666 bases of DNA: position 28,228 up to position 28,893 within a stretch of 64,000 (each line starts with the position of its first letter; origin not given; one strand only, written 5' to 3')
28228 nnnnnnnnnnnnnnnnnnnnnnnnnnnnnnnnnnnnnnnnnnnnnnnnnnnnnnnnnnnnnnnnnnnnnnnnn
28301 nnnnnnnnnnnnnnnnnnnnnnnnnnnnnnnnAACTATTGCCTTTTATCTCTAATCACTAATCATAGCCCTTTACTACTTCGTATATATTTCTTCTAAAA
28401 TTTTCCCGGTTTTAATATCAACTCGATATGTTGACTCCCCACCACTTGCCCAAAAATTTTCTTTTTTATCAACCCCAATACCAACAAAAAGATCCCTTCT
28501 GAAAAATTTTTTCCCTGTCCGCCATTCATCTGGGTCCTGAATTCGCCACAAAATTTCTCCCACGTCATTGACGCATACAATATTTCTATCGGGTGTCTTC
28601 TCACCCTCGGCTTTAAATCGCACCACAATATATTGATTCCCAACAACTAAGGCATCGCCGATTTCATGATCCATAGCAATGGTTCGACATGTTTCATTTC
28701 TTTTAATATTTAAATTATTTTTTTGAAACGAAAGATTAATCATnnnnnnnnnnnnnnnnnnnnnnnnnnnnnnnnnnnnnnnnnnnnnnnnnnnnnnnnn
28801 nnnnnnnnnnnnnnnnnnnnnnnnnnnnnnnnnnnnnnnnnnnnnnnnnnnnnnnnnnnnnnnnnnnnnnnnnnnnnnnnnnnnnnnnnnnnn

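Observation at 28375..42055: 4439-aa secreted mosaic protein with internal TM hairpin, YD-type repeats and a C-terminal module overlapped by a small downstream ORF, in an AT-richer island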

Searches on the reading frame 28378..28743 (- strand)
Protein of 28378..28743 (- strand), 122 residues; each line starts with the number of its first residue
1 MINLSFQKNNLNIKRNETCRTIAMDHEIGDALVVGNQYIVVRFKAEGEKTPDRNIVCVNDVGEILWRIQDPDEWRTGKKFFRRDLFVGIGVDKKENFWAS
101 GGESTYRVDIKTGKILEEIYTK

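Call 5: search_protein_families(library=pfam, proteins=[window:28378-28743:-], max_evalue=0.1)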
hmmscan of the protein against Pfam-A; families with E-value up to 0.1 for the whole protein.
window:28378-28743:- (122 aa): 0 families

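Call 6: search_protein_families(library=ncbifam, proteins=[window:28378-28743:-], max_evalue=0.1)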
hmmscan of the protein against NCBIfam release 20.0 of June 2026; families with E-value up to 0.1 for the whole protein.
window:28378-28743:- (122 aa): 0 families

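Call 9: search_protein_families(library=pfam, proteins=[window:28378-28743:-], max_evalue=10)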
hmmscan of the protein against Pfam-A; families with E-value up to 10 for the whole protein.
window:28378-28743:- (122 aa): 0 families

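Call 20: search_protein_families(library=padloc, proteins=[window:28378-28743:-], max_evalue=0.01)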
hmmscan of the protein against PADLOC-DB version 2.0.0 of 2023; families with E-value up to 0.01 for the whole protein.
window:28378-28743:- (122 aa): 0 families

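Call 22: find_homologous_proteins(query=window:28378-28743:-, max_evalue=0.01)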
Query window:28378-28743:- (122 aa): 3 proteins with E <= 0.01 among 7 candidates.
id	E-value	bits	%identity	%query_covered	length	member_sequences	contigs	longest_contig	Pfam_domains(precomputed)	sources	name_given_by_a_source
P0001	1.0e-60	221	100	81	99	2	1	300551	PF25857.1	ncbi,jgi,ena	-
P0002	8.9e-39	150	57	100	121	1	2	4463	PF25857.1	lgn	-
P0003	5.3e-29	119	48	100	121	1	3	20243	PF25857.1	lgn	-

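Call 23: find_encoding_contigs(protein=P0002, flank=10000)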
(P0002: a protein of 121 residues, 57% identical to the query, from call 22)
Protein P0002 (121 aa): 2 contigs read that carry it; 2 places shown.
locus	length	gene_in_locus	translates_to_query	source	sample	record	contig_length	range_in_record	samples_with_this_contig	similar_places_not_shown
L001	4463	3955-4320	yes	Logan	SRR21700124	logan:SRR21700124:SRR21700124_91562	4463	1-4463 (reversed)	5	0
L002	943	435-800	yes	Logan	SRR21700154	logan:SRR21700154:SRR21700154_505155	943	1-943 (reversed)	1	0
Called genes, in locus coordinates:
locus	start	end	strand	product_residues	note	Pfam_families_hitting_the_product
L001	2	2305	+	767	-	?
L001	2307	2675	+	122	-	PF25857:DUF7957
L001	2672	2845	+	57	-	-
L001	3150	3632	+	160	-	PF01797:Y1_Tnp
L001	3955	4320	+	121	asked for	PF25857:DUF7957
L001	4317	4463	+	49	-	?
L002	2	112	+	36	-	?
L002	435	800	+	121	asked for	PF25857:DUF7957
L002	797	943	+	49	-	?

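Call 24: find_encoding_contigs(protein=P0003, flank=10000)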
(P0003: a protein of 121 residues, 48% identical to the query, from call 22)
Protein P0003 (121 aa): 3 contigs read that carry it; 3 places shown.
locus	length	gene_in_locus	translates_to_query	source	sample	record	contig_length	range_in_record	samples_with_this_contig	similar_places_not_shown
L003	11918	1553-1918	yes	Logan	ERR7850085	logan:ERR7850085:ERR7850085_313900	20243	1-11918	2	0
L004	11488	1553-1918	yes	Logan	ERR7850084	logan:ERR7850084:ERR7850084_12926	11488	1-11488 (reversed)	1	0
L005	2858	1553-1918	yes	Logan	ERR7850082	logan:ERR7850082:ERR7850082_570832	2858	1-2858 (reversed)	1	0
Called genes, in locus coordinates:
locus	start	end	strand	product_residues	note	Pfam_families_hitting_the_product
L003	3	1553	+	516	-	?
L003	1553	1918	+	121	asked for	PF25857:DUF7957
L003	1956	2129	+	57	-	-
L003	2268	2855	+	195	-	PF01797:Y1_Tnp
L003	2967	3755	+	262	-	PF00072:Response_reg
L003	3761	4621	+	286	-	PF00571:CBS (weak), PF07238:PilZ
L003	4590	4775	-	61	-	-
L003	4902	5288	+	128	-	PF09394:Inhibitor_I42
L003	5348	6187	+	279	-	PF00532:Peripla_BP_1, PF13407:Peripla_BP_4, PF13377:Peripla_BP_3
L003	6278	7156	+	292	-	-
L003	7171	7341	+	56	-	-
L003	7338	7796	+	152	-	PF07027:DUF1318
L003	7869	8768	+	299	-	PF13489:Methyltransf_23, PF13847:Methyltransf_31 (weak), PF08241:Methyltransf_11 (weak), PF08242:Methyltransf_12 (weak)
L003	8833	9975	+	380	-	PF13439:Glyco_transf_4, PF13579:Glyco_trans_4_4, PF00534:Glycos_transf_1, PF13692:Glyco_trans_1_4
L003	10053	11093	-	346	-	PF00535:Glycos_transf_2, PF10111:Glyco_tranf_2_2 (weak), PF13641:Glyco_tranf_2_3, PF13506:Glyco_transf_21, PF13632:Glyco_trans_2_3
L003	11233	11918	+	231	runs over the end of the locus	PF00535:Glycos_transf_2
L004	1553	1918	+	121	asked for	PF25857:DUF7957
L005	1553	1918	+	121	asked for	PF25857:DUF7957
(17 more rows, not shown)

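Call 38: find_encoding_contigs(protein=P0001, flank=10000, max_places=3)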
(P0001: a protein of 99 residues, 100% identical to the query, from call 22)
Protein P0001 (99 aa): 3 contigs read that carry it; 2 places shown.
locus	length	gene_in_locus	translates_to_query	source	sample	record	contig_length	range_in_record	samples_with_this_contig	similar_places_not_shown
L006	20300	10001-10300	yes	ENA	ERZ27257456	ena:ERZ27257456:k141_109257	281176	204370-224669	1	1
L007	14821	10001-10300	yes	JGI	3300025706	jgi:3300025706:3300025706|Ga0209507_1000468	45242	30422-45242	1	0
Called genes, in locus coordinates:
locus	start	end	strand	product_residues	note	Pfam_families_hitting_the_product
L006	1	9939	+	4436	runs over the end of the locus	PF05048:NosD, PF05593:RHS_repeat (faint), PF13229:Beta_helix, PF15711:ILEI (faint)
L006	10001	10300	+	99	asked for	PF25857:DUF7957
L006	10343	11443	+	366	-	PF13424:TPR_12 (faint), PF13431:TPR_17 (faint), PF00515:TPR_1 (faint), PF13181:TPR_8 (faint), PF13371:TPR_9 (faint), PF13414:TPR_11 (weak), PF13432:TPR_16 (weak), PF07719:TPR_2 (weak), +2 more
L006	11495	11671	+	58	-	-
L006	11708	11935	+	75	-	PF01381:HTH_3, PF13413:HTH_25 (weak)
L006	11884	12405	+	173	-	-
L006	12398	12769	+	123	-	-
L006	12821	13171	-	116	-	PF01381:HTH_3 (weak)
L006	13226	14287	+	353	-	PF00356:LacI, PF00532:Peripla_BP_1, PF13377:Peripla_BP_3, PF13407:Peripla_BP_4 (weak)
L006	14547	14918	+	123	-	-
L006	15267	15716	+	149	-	-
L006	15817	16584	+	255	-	-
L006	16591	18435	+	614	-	PF02534:T4SS-DNA_transf, PF10412:TrwB_AAD_bind (faint), PF12696:TraG-D_C (weak)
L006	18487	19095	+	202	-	-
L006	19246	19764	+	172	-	-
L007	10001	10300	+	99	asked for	PF25857:DUF7957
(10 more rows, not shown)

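Call 61: search_solved_structures(query=A4, max_evalue=10, show_alignments=2)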
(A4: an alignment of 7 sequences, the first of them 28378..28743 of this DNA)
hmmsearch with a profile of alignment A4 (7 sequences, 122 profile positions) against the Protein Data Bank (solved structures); distinct sequences matched with E-value up to 10: 7.
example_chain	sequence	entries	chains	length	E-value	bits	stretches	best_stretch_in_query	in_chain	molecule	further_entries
9okl_C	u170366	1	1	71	0.27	14.3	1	15-70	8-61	SFRICE_007223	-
7l0u_A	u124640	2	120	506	0.65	13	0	54-115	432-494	VP2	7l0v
7l0x_A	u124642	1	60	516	0.69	12.9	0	54-115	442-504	VP2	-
6qto_A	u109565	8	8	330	0.88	12.6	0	60-102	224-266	E3 ubiquitin-protein ligase COP1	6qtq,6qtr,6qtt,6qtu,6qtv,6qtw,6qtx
2mib_A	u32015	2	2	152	0.92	12.5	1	8-95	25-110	INTERLEUKIN-1 BETA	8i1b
5igo_A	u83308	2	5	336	1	12.4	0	60-102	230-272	E3 ubiquitin-protein ligase COP1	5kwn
22vi_A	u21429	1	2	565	2.1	11.4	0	88-116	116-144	Quinohemoprotein alcohol dehydrogenase ADH-IIG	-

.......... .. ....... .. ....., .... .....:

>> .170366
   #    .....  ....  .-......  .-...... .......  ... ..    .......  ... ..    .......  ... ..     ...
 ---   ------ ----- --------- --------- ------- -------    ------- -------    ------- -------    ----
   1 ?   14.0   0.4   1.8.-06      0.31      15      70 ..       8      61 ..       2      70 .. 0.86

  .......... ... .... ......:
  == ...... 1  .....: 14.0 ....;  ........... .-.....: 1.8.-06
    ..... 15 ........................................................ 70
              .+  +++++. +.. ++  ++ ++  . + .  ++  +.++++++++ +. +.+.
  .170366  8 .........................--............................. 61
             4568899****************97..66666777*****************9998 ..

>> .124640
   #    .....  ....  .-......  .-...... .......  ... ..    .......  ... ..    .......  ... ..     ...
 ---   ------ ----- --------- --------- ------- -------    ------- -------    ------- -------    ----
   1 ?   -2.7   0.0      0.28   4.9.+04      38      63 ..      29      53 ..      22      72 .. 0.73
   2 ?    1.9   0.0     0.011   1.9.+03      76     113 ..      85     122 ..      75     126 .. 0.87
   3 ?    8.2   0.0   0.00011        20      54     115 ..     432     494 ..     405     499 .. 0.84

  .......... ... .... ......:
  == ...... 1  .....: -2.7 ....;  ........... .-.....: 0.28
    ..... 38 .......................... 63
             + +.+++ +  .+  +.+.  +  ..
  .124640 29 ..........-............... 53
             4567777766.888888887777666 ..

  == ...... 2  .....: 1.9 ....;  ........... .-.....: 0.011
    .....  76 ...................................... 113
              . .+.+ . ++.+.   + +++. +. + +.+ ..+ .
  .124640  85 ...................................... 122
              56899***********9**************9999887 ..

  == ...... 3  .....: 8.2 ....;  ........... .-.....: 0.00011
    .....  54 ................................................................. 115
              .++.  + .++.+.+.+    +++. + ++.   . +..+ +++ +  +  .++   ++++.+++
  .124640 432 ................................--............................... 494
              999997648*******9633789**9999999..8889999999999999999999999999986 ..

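Call 86: search_protein_families(library=pfam, proteins=[L003:3-1553:+, L001:2-2302:+], max_evalue=1)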
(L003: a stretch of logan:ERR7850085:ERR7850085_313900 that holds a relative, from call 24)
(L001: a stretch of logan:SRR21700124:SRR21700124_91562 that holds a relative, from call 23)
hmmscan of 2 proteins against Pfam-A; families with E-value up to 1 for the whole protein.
L003:3-1553:+ (516 aa): 0 families

L001:2-2302:+ (767 aa): 0 families
